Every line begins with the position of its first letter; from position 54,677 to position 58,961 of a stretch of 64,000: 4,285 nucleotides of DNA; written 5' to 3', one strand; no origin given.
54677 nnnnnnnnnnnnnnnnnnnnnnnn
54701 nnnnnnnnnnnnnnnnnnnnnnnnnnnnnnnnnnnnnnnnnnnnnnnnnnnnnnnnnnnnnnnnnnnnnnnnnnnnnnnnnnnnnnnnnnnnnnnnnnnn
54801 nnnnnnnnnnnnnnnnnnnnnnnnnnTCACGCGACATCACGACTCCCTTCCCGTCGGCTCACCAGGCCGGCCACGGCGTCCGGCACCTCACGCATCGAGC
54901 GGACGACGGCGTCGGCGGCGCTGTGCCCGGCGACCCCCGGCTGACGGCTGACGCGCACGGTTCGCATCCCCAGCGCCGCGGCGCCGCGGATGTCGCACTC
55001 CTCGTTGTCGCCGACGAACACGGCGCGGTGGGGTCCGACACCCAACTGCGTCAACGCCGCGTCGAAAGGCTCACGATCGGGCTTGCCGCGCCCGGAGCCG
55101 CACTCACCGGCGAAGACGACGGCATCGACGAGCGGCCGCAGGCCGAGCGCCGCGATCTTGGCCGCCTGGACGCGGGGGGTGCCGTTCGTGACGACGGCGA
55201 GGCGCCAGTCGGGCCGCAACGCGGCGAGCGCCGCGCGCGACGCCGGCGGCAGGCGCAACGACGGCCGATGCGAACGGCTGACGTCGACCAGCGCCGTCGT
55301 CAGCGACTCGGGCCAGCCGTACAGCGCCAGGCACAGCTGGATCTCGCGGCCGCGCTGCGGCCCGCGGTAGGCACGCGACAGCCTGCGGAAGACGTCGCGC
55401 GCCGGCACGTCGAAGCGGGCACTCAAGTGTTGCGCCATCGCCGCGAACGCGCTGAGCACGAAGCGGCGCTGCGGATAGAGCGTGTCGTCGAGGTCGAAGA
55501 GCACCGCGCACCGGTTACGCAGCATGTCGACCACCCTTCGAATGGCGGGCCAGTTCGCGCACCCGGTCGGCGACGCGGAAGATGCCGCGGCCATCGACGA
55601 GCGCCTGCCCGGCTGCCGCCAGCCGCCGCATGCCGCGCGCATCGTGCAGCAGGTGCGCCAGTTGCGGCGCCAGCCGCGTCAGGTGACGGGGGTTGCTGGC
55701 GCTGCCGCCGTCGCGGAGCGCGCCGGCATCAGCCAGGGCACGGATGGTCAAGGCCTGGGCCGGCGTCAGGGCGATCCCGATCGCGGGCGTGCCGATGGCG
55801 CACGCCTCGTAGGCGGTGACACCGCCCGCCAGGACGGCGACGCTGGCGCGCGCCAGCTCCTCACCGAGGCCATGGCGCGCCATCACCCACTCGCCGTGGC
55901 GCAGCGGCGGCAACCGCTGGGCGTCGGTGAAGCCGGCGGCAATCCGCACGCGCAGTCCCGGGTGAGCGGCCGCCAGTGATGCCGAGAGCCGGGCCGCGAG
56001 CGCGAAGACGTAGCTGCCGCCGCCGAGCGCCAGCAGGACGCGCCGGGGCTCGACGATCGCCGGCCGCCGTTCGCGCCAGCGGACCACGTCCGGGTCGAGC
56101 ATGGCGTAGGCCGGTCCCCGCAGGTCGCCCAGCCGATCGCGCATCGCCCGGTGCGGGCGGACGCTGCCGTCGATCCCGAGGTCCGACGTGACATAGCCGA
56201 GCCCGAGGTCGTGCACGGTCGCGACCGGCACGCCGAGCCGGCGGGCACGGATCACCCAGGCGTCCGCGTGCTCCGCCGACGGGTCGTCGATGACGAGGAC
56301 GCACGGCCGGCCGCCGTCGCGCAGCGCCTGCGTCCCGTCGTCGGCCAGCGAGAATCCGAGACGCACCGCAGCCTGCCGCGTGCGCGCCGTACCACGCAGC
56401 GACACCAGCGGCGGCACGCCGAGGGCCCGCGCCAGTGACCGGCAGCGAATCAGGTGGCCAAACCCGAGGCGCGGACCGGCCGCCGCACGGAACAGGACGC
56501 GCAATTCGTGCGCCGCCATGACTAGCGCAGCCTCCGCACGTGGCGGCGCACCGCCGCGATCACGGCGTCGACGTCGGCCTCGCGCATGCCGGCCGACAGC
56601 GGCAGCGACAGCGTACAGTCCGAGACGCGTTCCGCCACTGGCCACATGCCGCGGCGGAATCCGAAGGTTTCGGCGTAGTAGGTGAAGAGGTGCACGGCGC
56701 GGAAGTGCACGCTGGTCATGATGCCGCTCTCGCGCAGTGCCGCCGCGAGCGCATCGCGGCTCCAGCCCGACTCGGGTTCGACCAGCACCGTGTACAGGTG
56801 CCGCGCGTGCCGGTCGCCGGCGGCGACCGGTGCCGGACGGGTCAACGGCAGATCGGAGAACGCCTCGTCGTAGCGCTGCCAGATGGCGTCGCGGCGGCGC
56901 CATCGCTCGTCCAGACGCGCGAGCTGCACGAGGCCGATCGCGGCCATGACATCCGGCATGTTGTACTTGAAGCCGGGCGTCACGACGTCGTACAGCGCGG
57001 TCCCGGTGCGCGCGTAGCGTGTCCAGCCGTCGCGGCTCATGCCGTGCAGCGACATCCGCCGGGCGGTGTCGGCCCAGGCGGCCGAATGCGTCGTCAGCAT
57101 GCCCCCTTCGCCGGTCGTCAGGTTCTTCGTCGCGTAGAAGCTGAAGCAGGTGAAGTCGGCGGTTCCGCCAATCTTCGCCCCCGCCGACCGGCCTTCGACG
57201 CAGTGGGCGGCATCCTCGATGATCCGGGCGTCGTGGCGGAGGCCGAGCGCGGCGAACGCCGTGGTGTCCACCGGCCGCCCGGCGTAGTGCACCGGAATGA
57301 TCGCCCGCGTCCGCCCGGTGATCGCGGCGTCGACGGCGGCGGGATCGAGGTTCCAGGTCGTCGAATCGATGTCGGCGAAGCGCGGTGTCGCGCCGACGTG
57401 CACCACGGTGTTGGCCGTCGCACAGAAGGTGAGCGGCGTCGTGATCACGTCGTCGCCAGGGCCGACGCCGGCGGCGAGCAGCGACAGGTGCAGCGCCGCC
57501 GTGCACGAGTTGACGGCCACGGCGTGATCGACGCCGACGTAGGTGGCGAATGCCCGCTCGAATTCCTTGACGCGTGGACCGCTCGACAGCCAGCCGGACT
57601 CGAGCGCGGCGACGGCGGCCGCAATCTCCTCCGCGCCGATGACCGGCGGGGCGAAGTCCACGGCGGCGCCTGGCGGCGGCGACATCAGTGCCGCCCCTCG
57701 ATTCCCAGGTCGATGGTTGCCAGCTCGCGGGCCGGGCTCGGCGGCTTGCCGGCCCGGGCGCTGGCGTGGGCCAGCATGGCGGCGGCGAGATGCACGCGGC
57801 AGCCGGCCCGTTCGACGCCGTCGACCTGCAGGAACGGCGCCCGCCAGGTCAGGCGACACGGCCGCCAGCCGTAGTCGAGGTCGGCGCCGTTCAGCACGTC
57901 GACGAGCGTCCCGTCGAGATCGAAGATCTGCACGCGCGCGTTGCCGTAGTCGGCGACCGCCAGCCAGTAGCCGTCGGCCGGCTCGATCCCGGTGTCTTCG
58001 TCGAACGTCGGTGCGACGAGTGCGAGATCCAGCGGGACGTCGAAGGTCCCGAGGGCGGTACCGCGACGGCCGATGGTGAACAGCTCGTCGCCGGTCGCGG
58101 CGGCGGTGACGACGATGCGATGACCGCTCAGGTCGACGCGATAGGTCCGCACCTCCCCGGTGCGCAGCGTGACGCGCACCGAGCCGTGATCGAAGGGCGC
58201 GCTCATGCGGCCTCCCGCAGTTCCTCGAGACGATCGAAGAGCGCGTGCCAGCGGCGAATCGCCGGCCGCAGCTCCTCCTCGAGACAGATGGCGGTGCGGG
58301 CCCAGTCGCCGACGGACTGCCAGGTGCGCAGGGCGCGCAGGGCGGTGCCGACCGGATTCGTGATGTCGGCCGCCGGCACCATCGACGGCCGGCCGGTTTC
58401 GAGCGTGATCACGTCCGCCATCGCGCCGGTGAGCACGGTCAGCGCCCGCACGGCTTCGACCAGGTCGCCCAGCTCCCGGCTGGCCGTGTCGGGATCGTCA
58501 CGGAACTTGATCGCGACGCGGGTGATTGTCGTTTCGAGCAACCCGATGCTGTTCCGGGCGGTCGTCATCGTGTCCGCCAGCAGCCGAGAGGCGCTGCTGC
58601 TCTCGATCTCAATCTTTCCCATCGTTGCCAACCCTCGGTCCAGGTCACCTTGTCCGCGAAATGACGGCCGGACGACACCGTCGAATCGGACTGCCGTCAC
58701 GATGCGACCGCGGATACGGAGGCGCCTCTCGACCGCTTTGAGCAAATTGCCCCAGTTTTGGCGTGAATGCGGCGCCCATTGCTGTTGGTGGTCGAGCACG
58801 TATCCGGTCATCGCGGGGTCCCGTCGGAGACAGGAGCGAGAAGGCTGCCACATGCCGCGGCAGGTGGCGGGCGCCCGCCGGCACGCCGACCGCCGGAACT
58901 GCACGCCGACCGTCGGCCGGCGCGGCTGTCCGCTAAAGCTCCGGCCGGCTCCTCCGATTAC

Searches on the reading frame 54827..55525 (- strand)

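Call 18: search_protein_families(library=pfam, proteins=[window:54827-55525:-], max_evalue=0.001)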
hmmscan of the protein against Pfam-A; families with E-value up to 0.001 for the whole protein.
window:54827-55525:- (232 aa): 4 families
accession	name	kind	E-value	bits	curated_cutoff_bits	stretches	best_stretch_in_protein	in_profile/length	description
PF00702.32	Hydrolase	-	1.3e-21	78.3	26.4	1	7-186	3-191/191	haloacid dehalogenase-like hydrolase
PF13419.12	HAD_2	-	2.4e-17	64.1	23.8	1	8-192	1-178/178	Haloacid dehalogenase-like hydrolase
PF13242.12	Hydrolase_like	-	3.5e-10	40.1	22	1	146-198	2-52/75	HAD-hyrolase-like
PF12710.13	HAD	-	1e-08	36.3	27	1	8-173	1-180/189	haloacid dehalogenase-like hydrolase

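Call 19: search_protein_families(library=ncbifam, proteins=[window:54827-55525:-], max_evalue=0.00001)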
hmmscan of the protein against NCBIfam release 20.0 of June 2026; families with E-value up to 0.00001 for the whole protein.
window:54827-55525:- (232 aa): 21 families
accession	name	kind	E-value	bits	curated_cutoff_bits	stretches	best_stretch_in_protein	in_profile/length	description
TIGR02253.1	CTE7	subfamily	2.3e-32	112.5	169.75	1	7-214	4-220/221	TIGR02253 family HAD-type hydrolase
NF053830.1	RUBPPhHalo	equivalog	2.4e-23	83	330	1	99-214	111-230/234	ribulose-1,5-bisphosphate 5-phosphatase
TIGR02254.1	YjjG_YfnB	equivalog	6.3e-18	65.1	159.9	1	92-196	98-200/223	YjjG family noncanonical pyrimidine nucleotidase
TIGR01993.1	Pyr-5-nucltdase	equivalog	1e-14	54.8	142.9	1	8-192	3-183/183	pyrimidine 5'-nucleotidase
TIGR02252.1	DREG-2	subfamily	6.1e-14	52.3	155.2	1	106-189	121-201/203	HAD hydrolase, REG-2-like, family IA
NF006976.0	PRK09449.1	equivalog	4.7e-13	49.2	183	1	94-193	98-196/225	pyrimidine 5'-nucleotidase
TIGR01428.1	HAD_type_II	equivalog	5.8e-13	49.3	125.4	1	8-195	4-193/197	haloacid dehalogenase type II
TIGR01449.2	PGP_bact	equivalog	7.5e-12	45.2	180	1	95-208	89-203/213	phosphoglycolate phosphatase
NF008018.0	PRK10748.1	equivalog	4.5e-11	42.4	225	1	85-193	107-208/238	5-amino-6-(5-phospho-D-ribitylamino)uracil phosphatase YigB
TIGR01549.1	HAD-SF-IA-v1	subfamily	9.9e-11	42.3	23.3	1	106-186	76-149/149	HAD-IA family hydrolase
NF009804.0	PRK13288.1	equivalog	5.2e-10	39.1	218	1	105-193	97-182/215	pyrophosphatase PpaX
TIGR01458.1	HAD-SF-IIA-hyp3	hypoth_equivalog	5.6e-10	39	175.95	1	126-193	156-224/257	TIGR01458 family HAD-type hydrolase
TIGR02009.1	PGMB-YQAB-SF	subfamily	2.3e-09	37.7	153.35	1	7-192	3-186/186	beta-phosphoglucomutase family hydrolase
TIGR01509.1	HAD-SF-IA-v3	subfamily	4.8e-09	36.6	29.4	1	97-190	71-152/154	HAD-IA family hydrolase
TIGR01454.1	AHBA_synth_RP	hypoth_equivalog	1.9e-08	34.2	246.65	1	58-201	42-183/205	AHBA synthesis associated protein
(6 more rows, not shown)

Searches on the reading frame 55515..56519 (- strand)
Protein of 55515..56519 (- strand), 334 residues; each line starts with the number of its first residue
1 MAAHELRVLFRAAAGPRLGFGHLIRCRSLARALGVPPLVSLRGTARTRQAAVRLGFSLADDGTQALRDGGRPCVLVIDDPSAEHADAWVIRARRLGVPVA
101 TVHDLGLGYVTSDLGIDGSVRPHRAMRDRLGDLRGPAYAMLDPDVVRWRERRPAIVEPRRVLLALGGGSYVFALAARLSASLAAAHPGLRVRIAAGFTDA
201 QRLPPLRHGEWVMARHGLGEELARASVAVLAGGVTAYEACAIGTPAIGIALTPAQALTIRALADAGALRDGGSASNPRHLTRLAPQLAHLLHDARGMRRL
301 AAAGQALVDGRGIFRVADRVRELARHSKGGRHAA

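Call 18: search_protein_families(library=pfam, proteins=[window:55515-56519:-], max_evalue=0.001)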
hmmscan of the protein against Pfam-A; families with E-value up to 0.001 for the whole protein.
window:55515-56519:- (334 aa): 0 families

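Call 19: search_protein_families(library=ncbifam, proteins=[window:55515-56519:-], max_evalue=0.00001)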
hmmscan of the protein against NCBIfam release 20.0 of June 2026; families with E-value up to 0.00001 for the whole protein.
window:55515-56519:- (334 aa): 1 family
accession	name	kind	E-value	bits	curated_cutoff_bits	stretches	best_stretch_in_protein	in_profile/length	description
TIGR03590.1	PseG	equivalog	5e-14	52.6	153.55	1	94-257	102-275/280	UDP-2,4-diacetamido-2,4,6-trideoxy-beta-L-altropyranose hydrolase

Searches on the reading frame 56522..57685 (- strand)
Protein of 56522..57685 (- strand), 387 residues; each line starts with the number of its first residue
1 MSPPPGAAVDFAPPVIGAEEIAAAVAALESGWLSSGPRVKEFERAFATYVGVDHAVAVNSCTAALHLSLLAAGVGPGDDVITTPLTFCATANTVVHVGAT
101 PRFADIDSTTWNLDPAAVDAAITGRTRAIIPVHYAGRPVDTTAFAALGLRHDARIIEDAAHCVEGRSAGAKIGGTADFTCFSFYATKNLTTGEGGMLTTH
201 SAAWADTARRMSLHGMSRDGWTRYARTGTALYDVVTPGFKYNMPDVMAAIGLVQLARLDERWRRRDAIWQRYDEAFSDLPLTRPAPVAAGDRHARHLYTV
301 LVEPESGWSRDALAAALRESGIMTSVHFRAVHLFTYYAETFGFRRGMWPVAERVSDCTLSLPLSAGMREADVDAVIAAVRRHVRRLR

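Call 18: search_protein_families(library=pfam, proteins=[window:56522-57685:-], max_evalue=0.001)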
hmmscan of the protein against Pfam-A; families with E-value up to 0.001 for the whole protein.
window:56522-57685:- (387 aa): 2 families
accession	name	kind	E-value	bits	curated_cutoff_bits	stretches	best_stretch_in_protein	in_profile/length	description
PF01041.23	DegT_DnrJ_EryC1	-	4.2e-122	408.3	19.8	1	16-380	3-360/360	DegT/DnrJ/EryC1/StrS aminotransferase family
PF01212.27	Beta_elim_lyase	-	0.0001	22.2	27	1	35-288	30-277/288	Beta-eliminating lyase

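Call 19: search_protein_families(library=ncbifam, proteins=[window:56522-57685:-], max_evalue=0.00001)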
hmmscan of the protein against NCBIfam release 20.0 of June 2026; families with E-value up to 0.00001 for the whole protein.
window:56522-57685:- (387 aa): 9 families
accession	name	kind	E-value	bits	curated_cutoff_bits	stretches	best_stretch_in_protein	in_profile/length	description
NF008658.2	PRK11658.1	equivalog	1.1e-105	353.4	631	1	10-382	6-376/379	UDP-4-amino-4-deoxy-L-arabinose aminotransferase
TIGR03588.1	PseC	equivalog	5.3e-104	348.1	423.5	1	14-381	7-378/380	UDP-4-amino-4,6-dideoxy-N-acetyl-beta-L-altrosamine transaminase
NF008687.0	PRK11706.1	equivalog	4.6e-67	226.4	375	1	9-381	2-372/375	dTDP-4-amino-4,6-dideoxygalactose transaminase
TIGR04181.1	NHT_00031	hypoth_equivalog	5.4e-64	216.3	420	1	12-363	4-358/359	LegC family aminotransferase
TIGR02379.1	ECA_wecE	subfamily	1.2e-54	185.5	434.85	1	12-380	6-372/376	dTDP-4-amino-4,6-dideoxy-D-glucose transaminase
TIGR04427.1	PLP_DesI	equivalog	1.4e-50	172.6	650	1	26-382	40-382/390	dTDP-4-dehydro-6-deoxyglucose aminotransferase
NF011936.0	PRK15407.1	equivalog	1.7e-42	145.7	423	1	8-384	36-437/440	lipopolysaccharide biosynthesis protein RfbH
NF006488.0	PRK08912.1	equivalog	2e-07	30.3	498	1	52-130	86-164/387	aminotransferase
NF004770.0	PRK06108.1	subfamily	4.1e-06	25.9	422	1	42-130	86-175/396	pyridoxal phosphate-dependent aminotransferase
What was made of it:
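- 52755..58811 (-): Upstream, constant part of the operon: u1 (58203-58811), u2 (57685-58206), PseC-like aminotransferase (56522-57685), PseG-like (55515-56519), HAD (54827-55525), NeuB/PseI-like synthase (53749-54837), ATP-grasp (52755-53762). Pfam and NCBIfam results in calls 18, 19.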

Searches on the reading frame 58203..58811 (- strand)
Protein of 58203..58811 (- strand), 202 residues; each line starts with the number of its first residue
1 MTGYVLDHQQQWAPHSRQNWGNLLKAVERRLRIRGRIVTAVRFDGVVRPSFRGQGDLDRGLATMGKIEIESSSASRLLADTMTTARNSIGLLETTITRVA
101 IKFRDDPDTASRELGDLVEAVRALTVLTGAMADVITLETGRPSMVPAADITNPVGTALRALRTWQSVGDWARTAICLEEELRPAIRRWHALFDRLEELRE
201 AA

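Call 18: search_protein_families(library=pfam, proteins=[window:58203-58811:-], max_evalue=0.001)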
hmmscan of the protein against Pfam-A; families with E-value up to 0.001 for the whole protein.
window:58203-58811:- (202 aa): 0 families

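Call 19: search_protein_families(library=ncbifam, proteins=[window:58203-58811:-], max_evalue=0.00001)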
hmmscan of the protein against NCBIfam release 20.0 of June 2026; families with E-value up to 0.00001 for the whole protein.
window:58203-58811:- (202 aa): 0 families

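Call 56: find_homologous_proteins(query=window:58203-58811:-, max_evalue=0.001)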
Query window:58203-58811:- (202 aa): 20 proteins with E <= 0.001 among 1071 candidates.
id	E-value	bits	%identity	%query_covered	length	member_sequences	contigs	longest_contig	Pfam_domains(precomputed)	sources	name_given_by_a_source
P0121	7.0e-116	403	94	100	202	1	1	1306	-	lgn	-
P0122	7.7e-104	363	86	100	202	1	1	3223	-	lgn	-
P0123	1.5e-99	349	83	100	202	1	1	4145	-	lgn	-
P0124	3.3e-98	345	82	100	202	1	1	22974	-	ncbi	ncbi:MAG: hypothetical protein AB7N65_00940 [Vicinamibacterales bacterium]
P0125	3.2e-78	280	69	100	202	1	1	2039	-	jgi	jgi:hypothetical protein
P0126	2.1e-76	274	68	100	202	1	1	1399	-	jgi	jgi:hypothetical protein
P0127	3.5e-72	260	92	69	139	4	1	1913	-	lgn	-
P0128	3.3e-70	254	64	100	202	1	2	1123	-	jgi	jgi:hypothetical protein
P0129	2.8e-67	244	86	69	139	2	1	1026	-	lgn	-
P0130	8.1e-66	239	69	87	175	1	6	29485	-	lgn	-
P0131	4.0e-65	237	86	69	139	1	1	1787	-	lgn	-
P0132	1.3e-64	235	83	69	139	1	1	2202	-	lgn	-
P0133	1.7e-63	232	69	87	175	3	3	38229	-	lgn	-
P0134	2.3e-63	231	83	69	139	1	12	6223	-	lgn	-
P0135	2.0e-62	228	76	72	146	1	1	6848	-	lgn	-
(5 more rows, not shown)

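Call 65: predict_structure(alignment_id=A3)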
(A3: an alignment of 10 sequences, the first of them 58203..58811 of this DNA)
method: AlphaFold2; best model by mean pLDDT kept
length: 202 residues; sequences in the alignment: 10
mean_pLDDT: 68.2   pTM: 0.59
mean pLDDT of the five models: 68.2, 67.7, 65.0, 63.8, 63.6
residues with pLDDT >= 90: 49; 70-90: 66; 50-70: 16; < 50: 71
segments of 3 or more residues with pLDDT < 50: 1-71
pLDDT, mean of each block of 10 residues (from residue 1): 41 41 45 38 31 39 36 67 84 93 93 86 79 70 68 89 93 96 90 83 75
secondary structure, 60 per line:
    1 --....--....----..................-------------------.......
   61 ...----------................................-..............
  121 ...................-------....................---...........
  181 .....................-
elements in order: E3-6 E9-12 H17-34 H54-63 H74-105 H107-139 H147-166 H170-201
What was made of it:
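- Tried and rejected: The AF2 model is confident only for a C-terminal four-helix bundle (call 65).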

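Call 66: search_protein_representatives(alignment_id=A3)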
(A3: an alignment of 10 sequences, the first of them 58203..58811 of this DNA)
Query: 10 sequences, 202 profile positions. Proteins with E-value up to 0.001 (for the whole library): 534; up to 1e-10: 160; up to 1e-30: 25. The best 150 are listed.
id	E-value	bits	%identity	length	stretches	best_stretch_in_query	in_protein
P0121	2.2e-104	363.8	-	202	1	1-202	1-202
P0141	6.7e-61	221.8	-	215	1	1-200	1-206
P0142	7.1e-59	215.2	-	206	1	1-202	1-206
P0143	6.0e-57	208.9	-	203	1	1-200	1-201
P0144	6.5e-48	179.4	-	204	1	1-202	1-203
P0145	4.6e-43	163.6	-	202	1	1-196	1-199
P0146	1.4e-40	155.5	-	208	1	4-196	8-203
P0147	2.5e-40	154.7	-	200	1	1-195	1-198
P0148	1.8e-39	151.9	-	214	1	10-196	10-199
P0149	4.4e-39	150.6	-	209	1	1-195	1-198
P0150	5.0e-39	150.4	-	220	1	1-197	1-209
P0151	1.5e-38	148.9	-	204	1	4-197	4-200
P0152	1.0e-37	146.1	-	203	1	1-196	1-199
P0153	2.2e-36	141.8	-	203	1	13-202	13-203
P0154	2.2e-35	138.5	-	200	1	3-192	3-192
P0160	1.1e-32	129.7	-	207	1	16-197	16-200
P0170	6.3e-30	120.7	-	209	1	5-201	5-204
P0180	6.2e-28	114.2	-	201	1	6-193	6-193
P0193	3.9e-26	108.3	-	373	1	19-196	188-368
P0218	3.6e-23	98.6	-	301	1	64-194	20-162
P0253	7.7e-17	78.0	-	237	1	1-129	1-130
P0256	2.0e-16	76.6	-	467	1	17-192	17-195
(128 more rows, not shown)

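Call 68: search_protein_families(library=pfam, proteins=[P0141, P0145, P0150, P0160, P0170, P0180, P0193, P0218, P0256, P0253], max_evalue=0.01)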
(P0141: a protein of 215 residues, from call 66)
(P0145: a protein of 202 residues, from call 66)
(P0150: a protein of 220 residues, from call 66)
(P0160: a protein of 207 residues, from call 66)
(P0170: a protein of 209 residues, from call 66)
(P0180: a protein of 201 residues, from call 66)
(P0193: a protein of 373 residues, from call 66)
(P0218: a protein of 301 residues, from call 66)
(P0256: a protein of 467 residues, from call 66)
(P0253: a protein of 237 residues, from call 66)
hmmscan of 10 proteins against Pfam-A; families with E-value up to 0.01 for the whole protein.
P0141 (215 aa): 0 families

P0145 (202 aa): 0 families

P0150 (220 aa): 0 families

P0160 (207 aa): 0 families

P0170 (209 aa): 0 families

P0180 (201 aa): 0 families

P0193 (373 aa): 0 families

P0218 (301 aa): 0 families

P0256 (467 aa): 1 family
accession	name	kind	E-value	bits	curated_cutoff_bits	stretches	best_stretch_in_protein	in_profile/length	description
PF00535.33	Glycos_transf_2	-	0.0016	18.9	23.3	1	217-339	3-120/168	Glycosyl transferase family 2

P0253 (237 aa): 1 family
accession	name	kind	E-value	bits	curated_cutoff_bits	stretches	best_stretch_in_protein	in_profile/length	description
PF03796.21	DnaB_C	-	1.7e-39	136.1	27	1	110-228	149-254/255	DnaB-like helicase C terminal domain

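Call 69: fold_search(model_id=the predicted structure, library=pdb)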
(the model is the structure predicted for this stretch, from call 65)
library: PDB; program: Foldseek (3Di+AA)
matches with E <= 10: 189; with E <= 0.001: 0
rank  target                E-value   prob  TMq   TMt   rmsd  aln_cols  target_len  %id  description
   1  8tua                  5.3e-01  0.92  0.43  0.08   4.6       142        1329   13  Full-length P-Rex1 in complex with inositol 1,3,4,5-tetrakisphosphate (IP4) (released 2024-04-10)
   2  2b0h_MODEL_1_A        5.9e-01  0.85  0.40  0.53   6.6       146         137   15  Solution structure of VBS3 fragment of talin (released 2006-01-17)
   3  5xub_A                7.9e-01  0.63  0.35  0.44   5.8       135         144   15  The citrate-bound trimer of chemoreceptor MCP2201 ligand binding domain (released 2018-06-27)
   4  5xub_B                8.7e-01  0.66  0.36  0.47   5.5       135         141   14  The citrate-bound trimer of chemoreceptor MCP2201 ligand binding domain (released 2018-06-27)
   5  6its_B                1.2e+00  0.47  0.29  0.38   8.1       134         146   13  The citrate-bound trimer of chemoreceptor MCP2201 ligand binding domain (released 2018-12-26)
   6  6its_A                1.2e+00  0.47  0.29  0.38   8.1       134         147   13  The citrate-bound trimer of chemoreceptor MCP2201 ligand binding domain (released 2018-12-26)
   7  4oyd_B                1.2e+00  0.15  0.19  0.30  18.0       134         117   16  Crystal structure of a computationally designed inhibitor of an Epstein-Barr viral Bcl-2 protein (released 2014-07-09)
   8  8s2f_AAA              1.4e+00  0.16  0.24  0.26  26.7       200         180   10  Crystal structure of Borrelia burgdorferi paralogous family 12 outer surface protein BBH37 (released 2025-03-05)
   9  9s97_B                1.4e+00  0.07  0.15  0.16  18.7       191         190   12  CdvB2 filament - low twist (released 2026-01-28)
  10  5xua_H                1.6e+00  0.41  0.33  0.45   6.2       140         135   10  The ligand-free dimer of chemoreceptor MCP2201 ligand binding domain (released 2018-06-27)
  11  3fyq                  1.6e+00  0.18  0.28  0.31   9.7       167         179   16  Structure of Drosophila melanogaster talin IBS2 domain (residues 1981-2168) (released 2009-02-03)
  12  5xua_G                1.7e+00  0.54  0.35  0.47   6.6       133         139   10  The ligand-free dimer of chemoreceptor MCP2201 ligand binding domain (released 2018-06-27)
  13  1dov                  1.7e+00  0.16  0.30  0.32  16.0       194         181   11  CRYSTAL STRUCTURE OF THE ALPHA-CATENIN DIMERIZATION DOMAIN (released 2000-07-12)
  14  8s2f_BBB              1.7e+00  0.15  0.23  0.26  27.5       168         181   10  Crystal structure of Borrelia burgdorferi paralogous family 12 outer surface protein BBH37 (released 2025-03-05)
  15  8gqy_A                1.8e+00  0.08  0.21  0.18  19.1       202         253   10  CryoEM structure of pentameric MotA from Aquifex aeolicus (released 2022-10-26)
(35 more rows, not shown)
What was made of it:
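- Tried and rejected: Foldseek against PDB gave nothing below E 0.5 (call 69), so the function remains unknown.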
